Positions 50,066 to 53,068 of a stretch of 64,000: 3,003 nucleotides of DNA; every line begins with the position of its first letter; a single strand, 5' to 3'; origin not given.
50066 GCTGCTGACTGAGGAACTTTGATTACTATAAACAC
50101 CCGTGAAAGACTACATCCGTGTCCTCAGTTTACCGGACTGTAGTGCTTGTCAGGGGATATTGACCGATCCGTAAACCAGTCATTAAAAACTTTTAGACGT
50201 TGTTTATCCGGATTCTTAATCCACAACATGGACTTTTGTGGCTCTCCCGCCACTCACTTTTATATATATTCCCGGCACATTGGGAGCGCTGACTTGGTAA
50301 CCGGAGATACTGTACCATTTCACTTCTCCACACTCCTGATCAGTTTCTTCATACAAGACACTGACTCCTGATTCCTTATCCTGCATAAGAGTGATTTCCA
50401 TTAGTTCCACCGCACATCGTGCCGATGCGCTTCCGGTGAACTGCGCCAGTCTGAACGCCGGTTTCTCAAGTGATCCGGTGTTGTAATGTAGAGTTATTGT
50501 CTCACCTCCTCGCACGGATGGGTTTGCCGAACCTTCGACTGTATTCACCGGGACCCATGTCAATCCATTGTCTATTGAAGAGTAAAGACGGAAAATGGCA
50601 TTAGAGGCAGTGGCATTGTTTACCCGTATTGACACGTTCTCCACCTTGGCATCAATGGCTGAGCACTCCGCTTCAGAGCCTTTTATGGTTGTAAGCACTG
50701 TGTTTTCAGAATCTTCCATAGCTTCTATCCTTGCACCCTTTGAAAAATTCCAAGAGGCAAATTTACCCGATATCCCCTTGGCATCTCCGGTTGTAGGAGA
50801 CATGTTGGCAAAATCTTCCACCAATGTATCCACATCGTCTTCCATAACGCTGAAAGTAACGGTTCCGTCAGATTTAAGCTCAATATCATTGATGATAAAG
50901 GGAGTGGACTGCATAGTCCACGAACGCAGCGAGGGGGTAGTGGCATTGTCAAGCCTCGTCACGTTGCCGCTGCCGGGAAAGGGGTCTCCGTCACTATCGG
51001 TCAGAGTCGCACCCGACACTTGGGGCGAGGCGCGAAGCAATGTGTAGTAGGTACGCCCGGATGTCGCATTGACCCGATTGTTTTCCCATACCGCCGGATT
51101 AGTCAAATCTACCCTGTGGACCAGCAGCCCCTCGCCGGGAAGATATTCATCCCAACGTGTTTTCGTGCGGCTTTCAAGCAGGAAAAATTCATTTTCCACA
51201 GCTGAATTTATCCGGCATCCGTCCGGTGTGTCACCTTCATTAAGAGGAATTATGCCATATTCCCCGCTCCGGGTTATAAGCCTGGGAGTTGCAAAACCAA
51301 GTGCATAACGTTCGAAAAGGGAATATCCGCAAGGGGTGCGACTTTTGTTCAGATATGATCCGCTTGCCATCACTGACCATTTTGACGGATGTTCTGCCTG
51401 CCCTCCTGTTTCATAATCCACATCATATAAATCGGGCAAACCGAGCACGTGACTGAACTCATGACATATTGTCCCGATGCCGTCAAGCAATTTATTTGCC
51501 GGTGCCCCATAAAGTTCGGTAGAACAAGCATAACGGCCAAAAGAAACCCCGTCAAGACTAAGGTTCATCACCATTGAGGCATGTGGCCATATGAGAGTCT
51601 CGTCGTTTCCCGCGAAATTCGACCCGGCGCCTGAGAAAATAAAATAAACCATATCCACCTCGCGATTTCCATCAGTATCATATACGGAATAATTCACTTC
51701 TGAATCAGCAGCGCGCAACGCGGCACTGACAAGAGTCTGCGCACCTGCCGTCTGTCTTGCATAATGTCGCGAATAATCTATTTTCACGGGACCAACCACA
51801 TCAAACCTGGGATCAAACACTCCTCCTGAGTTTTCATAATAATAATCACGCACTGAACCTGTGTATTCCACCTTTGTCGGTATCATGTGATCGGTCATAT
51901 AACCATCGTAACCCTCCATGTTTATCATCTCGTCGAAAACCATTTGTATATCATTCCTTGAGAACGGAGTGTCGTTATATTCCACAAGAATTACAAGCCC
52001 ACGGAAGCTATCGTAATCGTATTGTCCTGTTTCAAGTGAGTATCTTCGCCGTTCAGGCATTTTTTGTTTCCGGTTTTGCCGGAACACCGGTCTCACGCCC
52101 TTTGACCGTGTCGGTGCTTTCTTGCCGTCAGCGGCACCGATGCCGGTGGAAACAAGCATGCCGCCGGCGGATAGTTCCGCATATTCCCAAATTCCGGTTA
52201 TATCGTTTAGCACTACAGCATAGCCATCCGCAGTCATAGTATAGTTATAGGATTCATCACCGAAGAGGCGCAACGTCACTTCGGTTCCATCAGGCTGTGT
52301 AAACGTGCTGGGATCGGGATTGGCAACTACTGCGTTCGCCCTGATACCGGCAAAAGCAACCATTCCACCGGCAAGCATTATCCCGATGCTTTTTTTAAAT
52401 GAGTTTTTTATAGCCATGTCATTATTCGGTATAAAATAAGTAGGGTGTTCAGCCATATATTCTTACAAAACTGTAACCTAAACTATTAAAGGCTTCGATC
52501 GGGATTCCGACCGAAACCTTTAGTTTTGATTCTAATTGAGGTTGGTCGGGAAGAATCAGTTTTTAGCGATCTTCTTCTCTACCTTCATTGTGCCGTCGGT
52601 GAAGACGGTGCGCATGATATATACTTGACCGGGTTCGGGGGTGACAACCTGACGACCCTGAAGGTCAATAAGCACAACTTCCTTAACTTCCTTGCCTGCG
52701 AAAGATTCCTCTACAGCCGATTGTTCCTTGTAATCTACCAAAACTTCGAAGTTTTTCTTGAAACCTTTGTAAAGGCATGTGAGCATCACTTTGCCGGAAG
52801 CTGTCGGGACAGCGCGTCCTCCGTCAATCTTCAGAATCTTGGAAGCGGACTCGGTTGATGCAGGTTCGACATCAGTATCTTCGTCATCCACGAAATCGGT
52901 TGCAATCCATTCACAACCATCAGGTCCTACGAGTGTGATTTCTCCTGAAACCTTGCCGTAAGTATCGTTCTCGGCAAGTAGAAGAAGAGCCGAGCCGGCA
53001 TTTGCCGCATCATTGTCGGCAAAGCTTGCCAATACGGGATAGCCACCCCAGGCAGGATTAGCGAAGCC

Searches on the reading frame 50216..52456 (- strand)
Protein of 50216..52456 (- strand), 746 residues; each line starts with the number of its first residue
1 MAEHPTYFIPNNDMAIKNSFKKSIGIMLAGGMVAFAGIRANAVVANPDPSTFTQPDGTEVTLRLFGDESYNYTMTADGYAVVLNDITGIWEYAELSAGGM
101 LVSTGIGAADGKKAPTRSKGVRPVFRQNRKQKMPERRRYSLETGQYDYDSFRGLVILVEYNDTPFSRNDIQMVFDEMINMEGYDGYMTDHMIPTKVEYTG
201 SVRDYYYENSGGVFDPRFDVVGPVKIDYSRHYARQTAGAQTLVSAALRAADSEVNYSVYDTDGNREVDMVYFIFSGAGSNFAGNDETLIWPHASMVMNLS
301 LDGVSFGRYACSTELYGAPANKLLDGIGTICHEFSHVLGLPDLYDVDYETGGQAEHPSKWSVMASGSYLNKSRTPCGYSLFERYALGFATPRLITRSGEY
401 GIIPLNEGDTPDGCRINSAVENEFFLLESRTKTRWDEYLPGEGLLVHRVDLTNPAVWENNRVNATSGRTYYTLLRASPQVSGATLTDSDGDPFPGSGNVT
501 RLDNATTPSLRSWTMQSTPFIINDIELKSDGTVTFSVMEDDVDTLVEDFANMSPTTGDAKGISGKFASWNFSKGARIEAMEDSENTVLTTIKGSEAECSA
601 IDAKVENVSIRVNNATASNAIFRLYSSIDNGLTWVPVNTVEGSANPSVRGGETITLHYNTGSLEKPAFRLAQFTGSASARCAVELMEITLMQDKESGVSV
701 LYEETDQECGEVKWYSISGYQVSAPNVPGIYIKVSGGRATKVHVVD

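Call 25: search_protein_families(library=pfam, proteins=[window:50216-52456:-], max_evalue=0.01)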
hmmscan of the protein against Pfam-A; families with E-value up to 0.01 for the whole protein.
window:50216-52456:- (746 aa): 1 family
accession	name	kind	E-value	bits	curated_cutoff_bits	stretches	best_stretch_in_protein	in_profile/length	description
PF05547.17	Peptidase_M6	-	3.3e-15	56.5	22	1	152-373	14-270/294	Immune inhibitor A peptidase M6, catalytic domain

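Call 26: search_protein_families(library=ncbifam, proteins=[window:50216-52456:-], max_evalue=0.01)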
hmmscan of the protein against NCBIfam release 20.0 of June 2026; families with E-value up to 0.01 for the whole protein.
window:50216-52456:- (746 aa): 1 family
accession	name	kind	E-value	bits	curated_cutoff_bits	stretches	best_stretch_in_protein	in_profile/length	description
TIGR03296.1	M6dom_TIGR03296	domain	2e-50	172.3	110.8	1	155-446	1-284/286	M6 family metalloprotease domain-containing protein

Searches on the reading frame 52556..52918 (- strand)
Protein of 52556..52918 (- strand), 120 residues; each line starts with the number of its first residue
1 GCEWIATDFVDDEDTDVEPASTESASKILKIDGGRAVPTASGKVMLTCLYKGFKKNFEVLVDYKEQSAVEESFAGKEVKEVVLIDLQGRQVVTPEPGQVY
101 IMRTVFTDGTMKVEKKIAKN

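Call 27: search_protein_families(library=ncbifam, proteins=[window:52556-52918:-], max_evalue=10)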
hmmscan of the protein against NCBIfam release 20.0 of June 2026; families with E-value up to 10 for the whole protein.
window:52556-52918:- (120 aa): 0 families

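Call 28: search_protein_families(library=pfam, proteins=[window:52556-52918:-], max_evalue=10)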
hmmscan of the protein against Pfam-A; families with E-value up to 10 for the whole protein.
window:52556-52918:- (120 aa): 0 families

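Call 37: search_solved_structures(query=A1, max_evalue=10)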
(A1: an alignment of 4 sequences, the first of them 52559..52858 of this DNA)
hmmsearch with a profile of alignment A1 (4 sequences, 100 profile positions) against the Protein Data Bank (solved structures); distinct sequences matched with E-value up to 10: 1.
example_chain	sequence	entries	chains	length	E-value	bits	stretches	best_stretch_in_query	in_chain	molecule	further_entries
2di8_A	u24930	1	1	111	1.1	12.4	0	74-88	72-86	Filamin-B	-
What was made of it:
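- Tried and rejected: The PDB profile search with the 4-sequence alignment found nothing relevant (call 37).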

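Call 43: predict_structure(alignment_id=A1)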
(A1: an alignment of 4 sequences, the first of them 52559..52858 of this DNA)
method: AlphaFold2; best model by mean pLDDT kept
length: 100 residues; sequences in the alignment: 4
mean_pLDDT: 62.4   pTM: 0.40
mean pLDDT of the five models: 62.4, 59.5, 57.6, 51.8, 48.4
residues with pLDDT >= 90: 0; 70-90: 47; 50-70: 21; < 50: 32
segments of 3 or more residues with pLDDT < 50: 1-20, 42-53
pLDDT, mean of each block of 10 residues (from residue 1): 34 38 59 64 43 62 84 80 83 76
secondary structure, 60 per line:
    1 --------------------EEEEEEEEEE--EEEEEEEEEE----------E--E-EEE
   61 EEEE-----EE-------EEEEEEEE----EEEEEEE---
elements in order: E21-30 E33-42 E58-64 E79-86 E91-97
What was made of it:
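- Tried and rejected: The AlphaFold model of the C-terminal 100 residues, built from a 4-sequence alignment, was poor (pLDDT 62, call 43).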

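Call 46: fold_search(model_id=the predicted structure, library=pdb)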
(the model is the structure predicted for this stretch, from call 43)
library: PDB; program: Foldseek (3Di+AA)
matches with E <= 10: 665; with E <= 0.001: 0
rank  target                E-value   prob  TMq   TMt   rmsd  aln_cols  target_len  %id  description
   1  2vaj                  1.1e-01  0.94  0.33  0.35   9.9       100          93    8  Crystal structure of NCAM2 Ig1 (I4122 cell unit) (released 2008-08-26)
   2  8gl6_D                2.0e-01  0.98  0.40  0.51   7.7        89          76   15  The Type 9 Secretion System in vitro assembled, RemA-CTD substrate bound complex (released 2024-01-31)
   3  6aem_A                4.1e-01  0.60  0.32  0.38  10.0        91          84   10  Crystal structure of the PKD1 domain of Vibrio anguillarum Epp (released 2018-12-12)
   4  8fk7_A                6.2e-01  0.93  0.30  0.23   7.1        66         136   14  Structure of the Pyrobaculum calidifontis flagellar-like archaeal type IV pilus (released 2023-06-28)
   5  5icu                  6.2e-01  0.54  0.25  0.24   9.2        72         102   15  The crystal structure of CopC from Methylosinus trichosporium OB3b (released 2016-04-06)
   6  4jgu_A                8.1e-01  0.35  0.31  0.32  11.4        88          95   12  Crystal structure of Clostridium histolyticum ColH collagenase polycystic kidney-disease-like domain 2b at 1.4 Angstro (released 2014-03-05)
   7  9f8e_A                9.0e-01  0.72  0.28  0.18   4.2        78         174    9  SLPL/SLPH (H/L) complex from C. difficile SlpA (Ox247_delta_orf2 strain, SLCT11) (released 2025-09-03)
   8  9cym_L                9.0e-01  0.57  0.36  0.19   7.2       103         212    8  Structure of LAG3 bound to the MHC class II molecule I-A(b) (released 2024-08-21)
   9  4l9d_A                9.0e-01  0.54  0.32  0.38  10.7        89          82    4  Crystal structure of the PKD1 domain from Vibrio cholerae metalloprotease PrtV (released 2013-07-10)
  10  4l9d_B                9.5e-01  0.51  0.32  0.38  10.6        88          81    4  Crystal structure of the PKD1 domain from Vibrio cholerae metalloprotease PrtV (released 2013-07-10)
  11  2xy2                  1.0e+00  0.95  0.33  0.19   3.7        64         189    8  CRYSTAL STRUCTURE OF NCAM2 IG1-2 (released 2011-02-23)
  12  2wim_B                1.0e+00  0.94  0.35  0.15   3.7        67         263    9  Crystal structure of NCAM2 IG1-3 (released 2010-08-25)
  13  9iwq                  1.0e+00  0.16  0.25  0.08  18.6        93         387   14  Salmonella enterica serovar Typhimurium FliC(G426A)delta(204-292) forming the L-type straight filament (released 2024-08-07)
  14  7wqp_R                1.1e+00  0.63  0.31  0.34   5.7        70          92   11  Adeno-associated virus serotype PHP.eB in complex with AAVR (released 2022-06-15)
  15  2ptt_B                1.1e+00  0.09  0.20  0.19  14.7        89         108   11  Structure of NK cell receptor 2B4 (CD244) bound to its ligand CD48 (released 2007-11-20)
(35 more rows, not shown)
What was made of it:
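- On T9SS cargo (type A C-terminal domain): Foldseek lists RemA and RemZ CTDs at E 0.2-1.3 from a model with pLDDT 62 (calls 43, 46).
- Closest known: T9SS cargo proteins with a type A C-terminal domain. Same: Foldseek lists the RemA and RemZ CTDs (call 46).
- Tried and rejected: Its Foldseek hits are all non-significant (call 46).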

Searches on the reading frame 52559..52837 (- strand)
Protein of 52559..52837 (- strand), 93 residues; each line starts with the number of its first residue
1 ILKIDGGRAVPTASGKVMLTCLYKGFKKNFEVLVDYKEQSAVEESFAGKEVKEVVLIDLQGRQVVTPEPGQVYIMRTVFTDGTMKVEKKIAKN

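Call 47: find_homologous_proteins(query=window:52559-52837:-, max_evalue=0.01)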
Query seq(93 aa) (93 aa): 1 proteins with E <= 0.01 among 2 candidates.
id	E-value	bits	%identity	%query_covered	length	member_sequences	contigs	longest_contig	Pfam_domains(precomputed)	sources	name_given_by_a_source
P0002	1.8e-40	154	99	82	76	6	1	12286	-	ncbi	-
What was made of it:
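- Tried and rejected: The same search with the C-terminus found only P0002 (call 47).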

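Call 58: search_protein_representatives(alignment_id=A2)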
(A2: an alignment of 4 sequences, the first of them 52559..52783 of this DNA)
Query: 4 sequences, 74 profile positions. Proteins with E-value up to 0.001 (for the whole library): 203; up to 1e-10: 6; up to 1e-30: 0. The best 150 are listed.
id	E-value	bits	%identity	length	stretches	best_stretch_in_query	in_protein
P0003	1.8e-28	114.4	-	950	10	34-62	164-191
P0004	7.6e-13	64.3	-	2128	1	8-72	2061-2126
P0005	8.3e-13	64.2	-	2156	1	5-72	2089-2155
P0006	8.4e-11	57.8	-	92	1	5-73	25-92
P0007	8.7e-11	57.7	-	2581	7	23-52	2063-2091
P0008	9.7e-11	57.6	-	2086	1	7-71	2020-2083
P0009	5.2e-10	55.2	-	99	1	2-71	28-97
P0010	2.3e-09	53.2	-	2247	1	43-72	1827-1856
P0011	2.4e-09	53.1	-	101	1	1-71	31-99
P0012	5.1e-09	52.1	-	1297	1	1-73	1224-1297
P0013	1.3e-08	50.7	-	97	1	20-73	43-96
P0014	1.4e-08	50.6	-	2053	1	7-72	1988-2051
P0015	1.9e-08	50.2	-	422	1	2-71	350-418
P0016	3.9e-08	49.2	-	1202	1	3-71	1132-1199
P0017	3.9e-08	49.2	-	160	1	1-73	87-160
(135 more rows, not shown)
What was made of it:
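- On T9SS cargo (type A C-terminal domain): There are 203 representatives at E <= 0.001; nearly all of the 150 listed match at the extreme C-terminus (call 58).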

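Call 60: search_protein_families(library=pfam, alignment_id=A3, max_evalue=0.01)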
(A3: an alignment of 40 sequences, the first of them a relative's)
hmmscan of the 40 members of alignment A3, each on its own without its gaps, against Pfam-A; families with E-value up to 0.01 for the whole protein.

A. member 1, P0015 (422 aa): 0 families

B. families by the number of members that match (of 40 scanned): 19 families
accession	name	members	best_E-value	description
PF07581.17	Glug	7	5.9e-17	The GLUG motif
PF11551.14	Omp28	4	2.6e-17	Outer membrane protein Omp28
PF01640.23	Peptidase_C10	3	3.2e-62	Peptidase C10 family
PF13734.11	Inhibitor_I69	3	1e-19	Spi protease inhibitor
PF13306.12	LRR_5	2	3.1e-43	BspA type Leucine rich repeat region (6 copies)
PF13529.12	Peptidase_C39_2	2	1.4e-06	Peptidase_C39 like family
PF00544.25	Pectate_lyase_4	1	2.5e-20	Pectate lyase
PF13582.12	Reprolysin_3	1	1e-12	Metallo-peptidase family M12B Reprolysin-like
PF13688.12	Reprolysin_5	1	2.3e-12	Metallo-peptidase family M12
PF13287.12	Fn3_assoc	1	4.7e-11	Fn3 associated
PF13290.12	CHB_HEX_C_1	1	1.1e-09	Chitobiase/beta-hexosaminidase C-terminal domain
PF13583.11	Reprolysin_4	1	1.7e-08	Metallo-peptidase family M12B Reprolysin-like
PF07705.17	CARDB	1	1.7e-07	CARDB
PF13855.12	LRR_8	1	1.8e-05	Leucine rich repeat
PF18998.6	Flg_new_2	1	3.3e-05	Divergent InlB B-repeat domain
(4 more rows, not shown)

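Call 61: search_protein_families(library=ncbifam, alignment_id=A3, max_evalue=0.1)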
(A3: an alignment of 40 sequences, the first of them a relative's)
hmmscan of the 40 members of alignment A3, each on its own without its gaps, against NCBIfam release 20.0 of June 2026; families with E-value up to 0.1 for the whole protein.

A. member 1, P0015 (422 aa): 0 families

B. families by the number of members that match (of 40 scanned): 19 families
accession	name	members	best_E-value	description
NF033782.1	lipoprot_Omp28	5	3.9e-28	Omp28 family outer membrane lipoprotein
NF045500.1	Omp28_seleno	4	0.00012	Omp28-related selenoprotein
NF047961.1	adhesin_HupY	2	2.3e-18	leucine-rich repeat adhesin HupY/LrrG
NF045861.1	glide_Gli349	2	3.1e-05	gliding machinery surface structure protein Gli349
NF052434.1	Mep72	1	7.9e-22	biofilm-associated metzincin protease Mep72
NF041518.1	choice_anch_Q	1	4e-13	choice-of-anchor Q domain-containing protein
NF046024.1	ZmpD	1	0.0006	zinc metalloprotease D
TIGR01376.1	POMP_repeat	1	0.012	polymorphic outer membrane protein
TIGR04183.1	Por_Secre_tail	1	0.018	T9SS type A sorting domain-containing protein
NF045837.1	Mplas_Cys_pep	1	0.019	putative cysteine peptidase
TIGR02052.1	MerP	1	0.031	mercury resistance system periplasmic binding protein MerP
NF001531.0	PRK00364.2-2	1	0.042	co-chaperone GroES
TIGR03064.1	sortase_srtB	1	0.047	class B sortase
NF050188.1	OxThioModRiPPHvfA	1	0.068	oxazolone/thioamide-modified RiPP metallophore HvfA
NF038114.1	rightmost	1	0.077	PxKF domain-containing protein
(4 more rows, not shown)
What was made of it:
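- On T9SS cargo (type A C-terminal domain): Among 40 relatives, 0 hit in Pfam and 1 hit marginally in NCBIfam (calls 60, 61).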

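Call 64: search_solved_structures(query=A4, max_evalue=10, show_alignments=2)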
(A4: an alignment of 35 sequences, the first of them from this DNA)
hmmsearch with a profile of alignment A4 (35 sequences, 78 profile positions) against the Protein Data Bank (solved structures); distinct sequences matched with E-value up to 10: 9.
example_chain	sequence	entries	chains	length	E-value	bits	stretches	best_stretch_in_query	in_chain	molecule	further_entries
4kca_A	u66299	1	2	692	0.01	19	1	24-61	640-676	Endo-1,5-alpha-L-arabinanase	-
5hfs_A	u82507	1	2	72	0.014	18.5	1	38-78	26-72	Gingipain R2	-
7pq4_A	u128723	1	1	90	0.028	17.6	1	33-78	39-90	Arginine-specific cysteine proteinase (Arg-gingipain)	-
5ag8_A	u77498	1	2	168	0.11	15.6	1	36-78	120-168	GINGIPAIN R2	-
5ag9_A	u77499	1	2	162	0.19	14.9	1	40-78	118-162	Gingipain R2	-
2za9_A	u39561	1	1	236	1.4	12.1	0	45-69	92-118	Alginate lyase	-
2cws_A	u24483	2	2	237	1.4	12.1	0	45-70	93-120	alginate lyase A1-II' | Alginate lyase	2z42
2zab_A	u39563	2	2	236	1.6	11.9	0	45-70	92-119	Alginate lyase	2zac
2zaa_A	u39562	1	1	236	2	11.6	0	45-70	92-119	Alginate lyase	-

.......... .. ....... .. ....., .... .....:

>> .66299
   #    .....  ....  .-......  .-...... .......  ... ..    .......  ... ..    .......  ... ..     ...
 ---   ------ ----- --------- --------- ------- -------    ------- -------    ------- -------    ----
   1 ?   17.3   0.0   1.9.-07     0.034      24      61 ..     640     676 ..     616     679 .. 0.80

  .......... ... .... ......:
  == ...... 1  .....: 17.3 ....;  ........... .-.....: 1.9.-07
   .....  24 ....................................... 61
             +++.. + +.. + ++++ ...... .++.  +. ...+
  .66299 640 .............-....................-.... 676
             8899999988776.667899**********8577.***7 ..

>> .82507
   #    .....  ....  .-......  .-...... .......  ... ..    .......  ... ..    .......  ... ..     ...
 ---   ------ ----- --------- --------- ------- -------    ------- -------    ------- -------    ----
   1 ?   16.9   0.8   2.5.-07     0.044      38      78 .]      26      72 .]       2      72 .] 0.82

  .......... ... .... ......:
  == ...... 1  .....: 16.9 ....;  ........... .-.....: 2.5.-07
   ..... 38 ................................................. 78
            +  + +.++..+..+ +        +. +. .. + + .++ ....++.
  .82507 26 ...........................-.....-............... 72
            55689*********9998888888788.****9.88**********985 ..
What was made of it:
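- On T9SS cargo (type A C-terminal domain): The profile hits the RgpB C-terminal domain (CTD) at E 0.014-0.19 (call 64).
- Closest known: T9SS cargo proteins with a type A C-terminal domain. Same: A profile of that domain hits the RgpB C-terminal domain (CTD) structures 5hfs, 7pq4, 5ag8 and 5ag9 end to end (E 0.014-0.19, call 64).
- Tried and rejected: Only the 35-sequence profile reached the RgpB C-terminal domains (CTDs), and only marginally (call 64).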
